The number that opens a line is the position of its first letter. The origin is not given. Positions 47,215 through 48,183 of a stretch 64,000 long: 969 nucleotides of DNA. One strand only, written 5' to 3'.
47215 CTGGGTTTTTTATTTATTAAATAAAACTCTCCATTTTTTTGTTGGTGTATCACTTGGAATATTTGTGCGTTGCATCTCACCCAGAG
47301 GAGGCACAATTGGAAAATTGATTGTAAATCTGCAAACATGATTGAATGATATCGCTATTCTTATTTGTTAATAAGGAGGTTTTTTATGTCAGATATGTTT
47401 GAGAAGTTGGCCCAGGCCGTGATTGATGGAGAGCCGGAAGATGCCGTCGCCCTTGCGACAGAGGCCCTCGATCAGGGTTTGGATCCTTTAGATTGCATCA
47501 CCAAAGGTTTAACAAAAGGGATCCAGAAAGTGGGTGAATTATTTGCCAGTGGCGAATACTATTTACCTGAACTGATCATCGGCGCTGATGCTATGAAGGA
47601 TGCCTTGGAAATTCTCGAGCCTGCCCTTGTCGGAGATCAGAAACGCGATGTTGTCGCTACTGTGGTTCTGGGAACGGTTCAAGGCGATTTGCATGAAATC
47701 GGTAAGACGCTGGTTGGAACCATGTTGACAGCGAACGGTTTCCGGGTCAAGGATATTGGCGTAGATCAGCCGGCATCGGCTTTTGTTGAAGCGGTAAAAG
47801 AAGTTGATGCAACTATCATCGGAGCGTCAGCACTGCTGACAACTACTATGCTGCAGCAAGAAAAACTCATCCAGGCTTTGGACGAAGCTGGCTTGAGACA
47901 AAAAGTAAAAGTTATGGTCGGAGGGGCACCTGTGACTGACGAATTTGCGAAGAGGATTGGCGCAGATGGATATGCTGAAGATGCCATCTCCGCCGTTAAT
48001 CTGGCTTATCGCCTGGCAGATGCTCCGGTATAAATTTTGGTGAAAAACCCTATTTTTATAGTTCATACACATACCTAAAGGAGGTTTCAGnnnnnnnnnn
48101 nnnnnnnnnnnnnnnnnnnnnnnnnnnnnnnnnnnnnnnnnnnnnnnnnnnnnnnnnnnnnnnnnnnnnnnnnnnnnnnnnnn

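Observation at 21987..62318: Eight non-pyrrolysine MttB-superfamily paralogs in 40 kb served by a single corrinoid protein, with no methylcorrinoid:THF methyltransferase or reductive activase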

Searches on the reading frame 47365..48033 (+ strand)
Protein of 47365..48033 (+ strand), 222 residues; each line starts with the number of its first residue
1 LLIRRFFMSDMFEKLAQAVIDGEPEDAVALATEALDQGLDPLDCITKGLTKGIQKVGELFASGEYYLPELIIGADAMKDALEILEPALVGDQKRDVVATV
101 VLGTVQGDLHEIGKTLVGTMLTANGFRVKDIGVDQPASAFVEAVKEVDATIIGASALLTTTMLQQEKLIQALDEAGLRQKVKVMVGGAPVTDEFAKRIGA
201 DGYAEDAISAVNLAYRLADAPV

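Call 4: search_protein_families(library=pfam, proteins=[window:47365-48033:+])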
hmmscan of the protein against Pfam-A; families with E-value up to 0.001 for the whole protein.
window:47365-48033:+ (222 aa): 2 families
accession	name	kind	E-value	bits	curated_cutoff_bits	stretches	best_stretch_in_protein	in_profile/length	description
PF02310.24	B12-binding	-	6.7e-26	90.9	32.1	1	99-211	2-120/121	B12 binding domain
PF02607.22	B12-binding_2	-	4.8e-22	78.4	23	1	12-85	2-74/74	B12 binding domain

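Call 12: search_protein_families(library=ncbifam, proteins=[window:47365-48033:+])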
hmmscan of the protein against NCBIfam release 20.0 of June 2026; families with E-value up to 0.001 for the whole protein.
window:47365-48033:+ (222 aa): 15 families
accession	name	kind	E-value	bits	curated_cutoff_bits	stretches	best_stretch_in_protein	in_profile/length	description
NF047995.1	corrinoid_MtgC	exception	3e-66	223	310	1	8-217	1-212/215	glycine betaine-specific corrinoid protein MtgC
TIGR02370.1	pyl_corrinoid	subfamily_domain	8.1e-64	214.6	215.3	1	14-209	1-196/197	methyltransferase cognate corrinoid protein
NF041607.1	dimeth_corrin_MtbC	equivalog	4.3e-60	202.7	350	1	17-214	3-199/203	dimethylamine corrinoid protein MtbC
NF047996.1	corrin_MtgC_2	exception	1.4e-54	184.8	370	1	8-217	1-209/212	glycine betaine-specific corrinoid protein MtgC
NF040669.1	MtaC2_Meth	equivalog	4.2e-45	154.2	450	1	11-215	42-243/267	methanol--corrinoid protein MtaC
TIGR02082.1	metH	equivalog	5.7e-41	140.1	1010.85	1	10-208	645-842/1182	methionine synthase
NF040655.1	MtaC_Meth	equivalog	4.1e-37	127.6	420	1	9-216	33-236/253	methanol--corrinoid protein MtaC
NF007024.0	PRK09490.1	equivalog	2.3e-30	105.2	1497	1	12-192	662-844/1234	methionine synthase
NF002612.0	PRK02261.1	equivalog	9.4e-15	54.4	110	1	98-188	4-93/148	methylaspartate mutase subunit S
TIGR01501.1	MthylAspMutase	equivalog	2.2e-12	46.9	135.8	1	98-189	2-92/134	methylaspartate mutase subunit S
NF052513.1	TransRegCarH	equivalog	2.3e-11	43.5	400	1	10-206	82-266/274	HTH-type transcriptional repressor CarH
NF040743.1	ornith_mutase_E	equivalog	2.5e-07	29.1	800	1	90-202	588-707/730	D-ornithine 4,5-aminomutase subunit OraE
TIGR00640.1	acid_CoA_mut_C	subfamily_domain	1.1e-06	28.6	57.45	1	102-193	7-97/132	methylmalonyl-CoA mutase C-terminal domain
NF052385.1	Lys_5_6_beta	equivalog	1e-05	25.4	280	1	126-202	139-218/241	lysine 5,6-aminomutase subunit beta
NF006944.0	PRK09426.1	equivalog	0.00051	18.1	876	1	101-192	593-683/721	methylmalonyl-CoA mutase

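Call 14: find_encoding_contigs(protein=window:47365-48033:+, flank=10000, max_places=6)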
Protein window:47365-48033:+ (222 aa): no gene with exactly this product is on record in the collection.

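Call 16: find_encoding_contigs(protein=window:47386-48033:+, flank=10000, max_places=6)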
Protein window:47386-48033:+ (215 aa): 18 contigs read that carry it; 6 places shown.
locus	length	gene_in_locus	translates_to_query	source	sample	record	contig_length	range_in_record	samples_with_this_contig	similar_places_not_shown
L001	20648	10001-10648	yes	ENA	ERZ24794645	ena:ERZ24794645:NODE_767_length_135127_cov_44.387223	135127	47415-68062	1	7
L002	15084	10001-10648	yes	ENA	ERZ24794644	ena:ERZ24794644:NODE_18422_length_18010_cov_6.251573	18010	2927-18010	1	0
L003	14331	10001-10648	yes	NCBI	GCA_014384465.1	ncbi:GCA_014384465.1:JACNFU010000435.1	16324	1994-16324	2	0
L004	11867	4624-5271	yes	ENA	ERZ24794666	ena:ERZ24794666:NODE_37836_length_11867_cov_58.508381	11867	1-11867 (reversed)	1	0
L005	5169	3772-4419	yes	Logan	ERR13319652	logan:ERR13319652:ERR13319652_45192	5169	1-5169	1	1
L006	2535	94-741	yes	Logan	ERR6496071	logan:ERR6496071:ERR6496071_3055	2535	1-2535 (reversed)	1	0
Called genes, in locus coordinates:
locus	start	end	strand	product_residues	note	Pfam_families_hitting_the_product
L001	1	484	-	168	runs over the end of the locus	PF08279:HTH_11 (weak), PF13404:HTH_AsnC-type, PF13412:HTH_24, PF01037:AsnC_trans_reg, PF22482:AsnC_trans_reg_3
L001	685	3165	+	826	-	PF00890:FAD_binding_2 (weak), PF01266:DAO, PF01494:FAD_binding_3 (faint), PF07992:Pyr_redox_2 (faint), PF13738:Pyr_redox_3 (faint), PF16350:FAO_M, PF01571:GCV_T, PF08669:GCV_T_C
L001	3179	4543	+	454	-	PF01946:Thi4 (weak), PF01266:DAO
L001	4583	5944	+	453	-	PF01266:DAO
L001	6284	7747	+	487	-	PF06253:MTTB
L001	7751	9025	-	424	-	PF07690:MFS_1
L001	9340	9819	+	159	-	PF13404:HTH_AsnC-type, PF13412:HTH_24, PF01047:MarR (weak), PF08279:HTH_11 (weak), PF12840:HTH_20 (weak), PF22482:AsnC_trans_reg_3 (weak), PF01037:AsnC_trans_reg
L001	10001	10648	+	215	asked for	PF02607:B12-binding_2, PF02310:B12-binding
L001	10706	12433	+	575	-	PF00496:SBP_bac_5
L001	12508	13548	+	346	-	PF19300:BPD_transp_1_N, PF00528:BPD_transp_1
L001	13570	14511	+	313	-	PF12911:OppC_N, PF00528:BPD_transp_1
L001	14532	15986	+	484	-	PF06253:MTTB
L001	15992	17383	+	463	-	PF06253:MTTB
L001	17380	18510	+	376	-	PF04371:PAD_porph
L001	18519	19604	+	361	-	PF04371:PAD_porph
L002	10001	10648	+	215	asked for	PF02607:B12-binding_2, PF02310:B12-binding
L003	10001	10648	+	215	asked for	PF02607:B12-binding_2, PF02310:B12-binding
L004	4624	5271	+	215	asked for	PF02607:B12-binding_2, PF02310:B12-binding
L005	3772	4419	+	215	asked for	PF02607:B12-binding_2, PF02310:B12-binding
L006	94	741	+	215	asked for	PF02607:B12-binding_2, PF02310:B12-binding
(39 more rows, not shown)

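Call 30: find_related_loci(query=window:47386-48033:+, collection=genome_contigs, flank=10000)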
Query window:47386-48033:+ (215 aa) in genome_contigs; peptide patterns used: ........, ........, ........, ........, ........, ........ (x = any residue, [..] = any of these).
501 stretches matched a pattern; 307 encode a relative of the query (tblastn E <= 1e-3); the best 80 are kept; 80 distinct loci.
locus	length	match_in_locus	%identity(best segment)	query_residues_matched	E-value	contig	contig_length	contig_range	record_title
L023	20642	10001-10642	94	1-214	2e-130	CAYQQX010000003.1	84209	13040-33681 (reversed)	MAG TPA_asm: uncultured Anaerolineales bacterium isolate binchicken_co65_18 genome assembly, contig: NODE_930_length_842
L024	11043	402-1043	91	1-214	4e-125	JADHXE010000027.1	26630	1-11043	MAG: Anaerolineales bacterium isolate BS750m-G45 BS-750m-C2372, whole genome shotgun sequence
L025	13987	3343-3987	87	1-215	4e-122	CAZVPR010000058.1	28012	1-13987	MAG TPA_asm: uncultured Anaerolineales bacterium isolate SRP077602_co5_498 genome assembly, contig: NODE_8401_length_280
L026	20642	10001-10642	86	1-214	2e-119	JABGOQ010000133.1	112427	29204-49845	MAG: Anaerolineae bacterium isolate co234_bin11 NODE_313_length_112427_cov_62.164952, whole genome shotgun sequence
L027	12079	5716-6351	86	3-214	3e-119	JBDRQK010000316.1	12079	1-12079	MAG: Chloroflexota bacterium isolate MEGAHIT-group-2.40 k141_646575, whole genome shotgun sequence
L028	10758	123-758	87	3-214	5e-119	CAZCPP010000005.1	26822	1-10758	MAG TPA_asm: uncultured Anaerolineaceae bacterium isolate binchicken_co97_16 genome assembly, contig: NODE_7333_length_2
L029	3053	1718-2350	87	4-214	3e-122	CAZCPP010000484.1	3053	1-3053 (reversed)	MAG TPA_asm: uncultured Anaerolineaceae bacterium isolate binchicken_co97_16 genome assembly, contig: NODE_105386_length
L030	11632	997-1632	86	3-214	2e-118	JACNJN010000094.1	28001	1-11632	MAG: Candidatus Desulfolinea nitratireducens NIOZ-UU_NODE_1918_length_28001_cov_21.3712, whole genome shotgun sequence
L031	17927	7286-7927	85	1-214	2e-118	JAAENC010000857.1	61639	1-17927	MAG: Chloroflexota bacterium isolate Bse_22 BseG_CONTIG2544309, whole genome shotgun sequence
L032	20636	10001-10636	79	3-214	1e-109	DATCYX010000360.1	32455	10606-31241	MAG TPA_asm: Anaerolineales bacterium isolate SMAG_U55 k141_279405, whole genome shotgun sequence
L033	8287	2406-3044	78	3-215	3e-106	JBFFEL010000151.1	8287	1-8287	MAG: Anaerolineales bacterium isolate Mix_mud13.2021.11.71 k141_1888937_length_8287_cov_9.7125, whole genome shotgun seq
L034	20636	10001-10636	77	3-214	5e-106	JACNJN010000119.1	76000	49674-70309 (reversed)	MAG: Candidatus Desulfolinea nitratireducens NIOZ-UU_NODE_268_length_76000_cov_23.4428, whole genome shotgun sequence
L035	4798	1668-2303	77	3-214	8e-106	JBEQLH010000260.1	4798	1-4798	MAG: Anaerolineales bacterium isolate Y22TTR21b10o NODE_3699_length_4798_cov_5.528358, whole genome shotgun sequence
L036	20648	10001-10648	77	1-215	2e-105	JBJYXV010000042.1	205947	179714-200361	MAG: Anaerolineales bacterium isolate S5_7_050615r2r1_1 S5_7_050615r2r1_1_000000000042, whole genome shotgun sequence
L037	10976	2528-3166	75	3-215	4e-105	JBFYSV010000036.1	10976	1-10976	MAG: Anaerolineae bacterium isolate PPR_0249 PPR_0249.fa_k121_274995, whole genome shotgun sequence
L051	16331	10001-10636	75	3-214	4e-102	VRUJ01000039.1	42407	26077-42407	MAG: Chloroflexota bacterium isolate MohnsGC08_bin188 NODE_40_length_42407_cov_50.737562, whole genome shotgun sequence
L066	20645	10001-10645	70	1-214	4e-98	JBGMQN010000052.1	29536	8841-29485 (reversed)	MAG: Anaerolineales bacterium isolate N04_S1C25542 S1CNODE_304_length_29536_cov_43.770700, whole genome shotgun sequence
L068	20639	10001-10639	78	2-214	9e-107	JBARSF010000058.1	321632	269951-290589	MAG: Anaerolineales bacterium isolate MFD12959_ilm_asm_bin54 k127_254867, whole genome shotgun sequence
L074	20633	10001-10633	72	3-213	1e-95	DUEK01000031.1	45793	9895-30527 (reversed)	MAG TPA_asm: Thermoflexia bacterium isolate G79 Contig31, whole genome shotgun sequence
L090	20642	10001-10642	71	1-212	1e-92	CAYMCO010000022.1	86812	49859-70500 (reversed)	MAG TPA_asm: uncultured Anaerolineaceae bacterium isolate SRP323688_co1_47 genome assembly, contig: NODE_549_length_8681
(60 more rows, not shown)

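Call 32: search_protein_families(library=pfam, proteins=[L051:2745-3584:-, L066:11787-12563:+, L026:4400-5977:-, L034:12224-13432:+, L074:425-2509:+, L068:991-2184:+, L068:4281-5276:+, L034:4054-4857:+, L090:9833-10864:-, L051:7442-8503:+], max_evalue=0.00001)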
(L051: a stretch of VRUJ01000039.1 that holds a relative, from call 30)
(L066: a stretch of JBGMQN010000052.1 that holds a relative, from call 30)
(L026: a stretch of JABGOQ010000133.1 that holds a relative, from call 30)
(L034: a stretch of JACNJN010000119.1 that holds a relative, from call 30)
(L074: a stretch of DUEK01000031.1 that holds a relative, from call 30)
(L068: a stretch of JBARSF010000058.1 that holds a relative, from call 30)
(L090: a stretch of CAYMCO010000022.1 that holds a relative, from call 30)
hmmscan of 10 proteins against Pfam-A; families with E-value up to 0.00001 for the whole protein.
L051:2745-3584:- (279 aa): 2 families
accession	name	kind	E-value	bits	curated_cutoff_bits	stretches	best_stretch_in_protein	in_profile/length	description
PF00809.28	Pterin_bind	-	1.2e-30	107.3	25.5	1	25-245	2-242/244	Pterin binding enzyme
PF03599.22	CdhD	-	1.1e-06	28.1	24.8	1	77-189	85-184/387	CO dehydrogenase/acetyl-CoA synthase delta subunit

L066:11787-12563:+ (258 aa): 0 families

L026:4400-5977:- (525 aa): 2 families
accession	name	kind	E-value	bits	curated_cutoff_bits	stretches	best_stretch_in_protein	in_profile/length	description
PF14574.11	RACo_C_ter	-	4e-64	216.6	27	1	285-523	5-250/261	C-terminal domain of RACo the ASKHA domain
PF17651.6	Raco_middle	-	3.8e-39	134.4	26.8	1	118-278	1-162/163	RACo middle region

L034:12224-13432:+ (402 aa): 1 family
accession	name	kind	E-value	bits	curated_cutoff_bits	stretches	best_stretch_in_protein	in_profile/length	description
PF02515.22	CoA_transf_3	-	4.9e-121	404.7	23.3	1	11-378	1-366/366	CoA-transferase family III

L074:425-2509:+ (694 aa): 5 families
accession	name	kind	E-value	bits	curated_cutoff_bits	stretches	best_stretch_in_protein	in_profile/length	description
PF13549.11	ATP-grasp_5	-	1.9e-53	181.5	27.6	1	476-681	7-219/221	ATP-grasp domain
PF13607.11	Succ_CoA_lig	-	3.3e-32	111.6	27.4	1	154-288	3-138/138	Succinyl-CoA ligase like flavodoxin domain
PF13380.12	CoA_binding_2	-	3.1e-15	57.1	22.8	1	15-133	1-114/116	CoA binding domain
PF08442.15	ATP-grasp_2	-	6.2e-06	26.4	29.5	0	479-551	2-75/202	ATP-grasp domain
PF02786.22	CPSase_L_D2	-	7e-06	26.1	19.8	0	480-579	1-103/211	Carbamoyl-phosphate synthase L chain, ATP binding domain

L068:991-2184:+ (397 aa): 2 families
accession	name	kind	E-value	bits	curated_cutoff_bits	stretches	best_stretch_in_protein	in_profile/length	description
PF00108.29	Thiolase_N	-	6.4e-86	288.4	26.4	1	4-260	1-259/260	Thiolase, N-terminal domain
PF02803.24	Thiolase_C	-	6.8e-50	168.3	27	1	269-394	2-122/123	Thiolase, C-terminal domain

L068:4281-5276:+ (331 aa): 2 families
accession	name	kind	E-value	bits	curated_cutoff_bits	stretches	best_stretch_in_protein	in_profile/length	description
PF01012.27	ETF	-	6.9e-35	120.9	26.7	1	9-184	1-178/181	Electron transfer flavoprotein domain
PF00766.25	ETF_alpha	-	4.4e-29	100.7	27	1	207-285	2-80/81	Electron transfer flavoprotein FAD-binding domain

L034:4054-4857:+ (267 aa): 1 family
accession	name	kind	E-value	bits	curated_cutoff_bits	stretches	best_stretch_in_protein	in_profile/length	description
PF01012.27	ETF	-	2.5e-39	135.4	26.7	1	36-212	11-180/181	Electron transfer flavoprotein domain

L090:9833-10864:- (343 aa): 0 families

L051:7442-8503:+ (353 aa): 1 family
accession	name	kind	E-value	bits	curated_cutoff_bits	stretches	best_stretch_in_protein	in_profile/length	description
PF01208.23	URO-D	-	9.2e-67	225.9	23.9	1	30-348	14-345/346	Uroporphyrinogen decarboxylase (URO-D)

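Call 34: find_homologous_proteins(query=L026:4400-5977:-, max_evalue=1e-50)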
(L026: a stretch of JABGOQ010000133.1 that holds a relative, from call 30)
Query L026:4400-5977:- (525 aa): 6167 proteins with E <= 1e-50 among 8000 candidates; the best 120 are listed.
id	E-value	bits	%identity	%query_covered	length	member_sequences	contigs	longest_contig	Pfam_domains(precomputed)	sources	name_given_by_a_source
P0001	0.0e+0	1151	100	100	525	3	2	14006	PF17651.7,PF14574.12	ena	-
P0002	8.2e-292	987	85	99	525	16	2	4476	PF17651.7,PF14574.12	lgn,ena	-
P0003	3.0e-233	793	83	82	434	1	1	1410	PF17651.7,PF14574.12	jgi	-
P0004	5.5e-219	746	64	99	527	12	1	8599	PF00111.33,PF17651.7,PF14574.12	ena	-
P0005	1.6e-218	745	64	99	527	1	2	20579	PF00111.33,PF17651.7,PF14574.12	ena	-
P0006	2.0e-218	745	63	99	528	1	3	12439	PF00111.33,PF17651.7,PF14574.12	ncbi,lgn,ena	-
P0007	2.1e-218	744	63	99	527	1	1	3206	PF00111.33,PF17651.7,PF14574.12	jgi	jgi:uncharacterized 2Fe-2S/4Fe-4S cluster protein (DUF4445 family)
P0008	3.3e-218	744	64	99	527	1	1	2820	PF00111.33,PF17651.7,PF14574.12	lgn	-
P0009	4.5e-218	743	64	99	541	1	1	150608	PF00111.33,PF17651.7,PF14574.12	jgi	jgi:uncharacterized 2Fe-2S/4Fe-4S cluster protein (DUF4445 family)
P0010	1.4e-217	742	63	99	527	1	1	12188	PF00111.33,PF17651.7,PF14574.12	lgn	-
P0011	2.0e-217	741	64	99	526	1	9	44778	PF00111.33,PF17651.7,PF14574.12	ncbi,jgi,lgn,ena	-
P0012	2.5e-217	741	64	99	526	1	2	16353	PF00111.33,PF17651.7,PF14574.12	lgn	-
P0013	5.3e-217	740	64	99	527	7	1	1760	PF00111.33,PF17651.7,PF14574.12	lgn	-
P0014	6.8e-217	739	65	98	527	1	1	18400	PF00111.33,PF17651.7,PF14574.12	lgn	-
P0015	1.2e-216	739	63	99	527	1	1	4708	PF00111.33,PF17651.7,PF14574.12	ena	-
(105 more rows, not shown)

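Call 35: find_related_loci(query=L026:4400-5977:-, collection=genome_contigs, flank=6000)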
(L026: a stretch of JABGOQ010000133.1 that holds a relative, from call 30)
Query L026:4400-5977:- (525 aa) in genome_contigs; peptide patterns used: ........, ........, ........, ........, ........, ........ (x = any residue, [..] = any of these).
142 stretches matched a pattern; 42 encode a relative of the query (tblastn E <= 1e-3); 42 distinct loci.
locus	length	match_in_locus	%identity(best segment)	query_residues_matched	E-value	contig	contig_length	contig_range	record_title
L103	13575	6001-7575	100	1-525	0e+0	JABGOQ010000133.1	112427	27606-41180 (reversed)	MAG: Anaerolineae bacterium isolate co234_bin11 NODE_313_length_112427_cov_62.164952, whole genome shotgun sequence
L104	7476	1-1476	85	31-522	0e+0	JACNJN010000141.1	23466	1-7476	MAG: Candidatus Desulfolinea nitratireducens NIOZ-UU_NODE_2582_length_23466_cov_22.9551, whole genome shotgun sequence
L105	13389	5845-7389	61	5-522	0e+0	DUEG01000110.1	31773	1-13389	MAG TPA_asm: Anaerolineae bacterium isolate G519 Contig110, whole genome shotgun sequence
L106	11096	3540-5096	60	5-524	0e+0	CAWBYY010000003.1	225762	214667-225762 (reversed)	MAG: uncultured Chloroflexia bacterium isolate MFD09779.bin.1.115 genome assembly, contig: contig_27264, whole genome sh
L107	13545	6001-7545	58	5-522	0e+0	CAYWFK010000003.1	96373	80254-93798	MAG TPA_asm: uncultured Anaerolineales bacterium isolate binchicken_co67_197 genome assembly, contig: NODE_112_length_96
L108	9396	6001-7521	52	6-522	8e-168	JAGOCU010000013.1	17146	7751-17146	MAG: Thermoflexales bacterium isolate Go_SlAct_bin_491 Go_SlAct_13268_length_17146_cov_18.993537, whole genome shotgun s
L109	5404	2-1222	59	116-522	1e-157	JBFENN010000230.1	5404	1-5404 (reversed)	MAG: Anaerolineales bacterium isolate Mix_mud03.2021.01.63 k141_343725_length_5404_cov_10.9061, whole genome shotgun seq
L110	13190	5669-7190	51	6-522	2e-148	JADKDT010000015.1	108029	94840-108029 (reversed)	MAG: Candidatus Brachythrix odensensis isolate OdNW_BATAC.48 tig00012221-10-1075950, whole genome shotgun sequence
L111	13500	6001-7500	35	34-525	3e-80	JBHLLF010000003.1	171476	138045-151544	MAG: Candidatus Hermodarchaeota archaeon isolate DZ1M.409 DZ1M.409@137, whole genome shotgun sequence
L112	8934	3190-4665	35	34-516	9e-80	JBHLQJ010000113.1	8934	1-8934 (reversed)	MAG: Candidatus Thorarchaeota archaeon isolate LCG1B.521 LCG1B.521@52478, whole genome shotgun sequence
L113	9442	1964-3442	34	34-516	6e-78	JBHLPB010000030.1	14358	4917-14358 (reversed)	MAG: Promethearchaeota archaeon isolate DZ3S.363 DZ3S.363@13411, whole genome shotgun sequence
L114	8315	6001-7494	34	34-522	3e-77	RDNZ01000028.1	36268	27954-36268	MAG: Candidatus Thorarchaeota archaeon isolate DZG_bin1.115 NODE_29_length_36268_cov_10.813020, whole genome shotgun seq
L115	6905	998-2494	34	34-524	3e-77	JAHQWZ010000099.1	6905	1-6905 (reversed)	MAG: Candidatus Thorarchaeota archaeon isolate WORH6 WOR136_NODE_1154_length_6905_cov_2.36526_ID_2307, whole genome shot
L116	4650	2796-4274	34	34-516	9e-77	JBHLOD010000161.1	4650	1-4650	MAG: Promethearchaeota archaeon isolate DZ3M.167 DZ3M.167@82866, whole genome shotgun sequence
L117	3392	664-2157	35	30-516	2e-76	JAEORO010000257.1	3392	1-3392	MAG: Candidatus Thorarchaeota archaeon isolate MP5_2600 k127_79263074, whole genome shotgun sequence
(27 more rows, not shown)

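Call 36: find_encoding_contigs(protein=P0002, flank=8000, max_places=8)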
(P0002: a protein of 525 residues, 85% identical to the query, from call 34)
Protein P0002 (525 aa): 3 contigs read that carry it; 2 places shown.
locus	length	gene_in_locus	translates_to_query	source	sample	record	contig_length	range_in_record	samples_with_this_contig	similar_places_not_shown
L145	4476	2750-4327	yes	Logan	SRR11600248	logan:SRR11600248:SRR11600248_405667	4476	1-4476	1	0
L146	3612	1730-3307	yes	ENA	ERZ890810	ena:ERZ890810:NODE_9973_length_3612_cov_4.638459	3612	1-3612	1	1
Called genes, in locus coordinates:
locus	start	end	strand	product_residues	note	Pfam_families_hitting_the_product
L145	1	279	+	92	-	?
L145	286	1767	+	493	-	PF06253:MTTB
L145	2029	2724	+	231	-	-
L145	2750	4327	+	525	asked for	PF17651:Raco_middle, PF14574:RACo_C_ter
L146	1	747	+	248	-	?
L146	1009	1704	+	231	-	-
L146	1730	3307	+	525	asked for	PF17651:Raco_middle, PF14574:RACo_C_ter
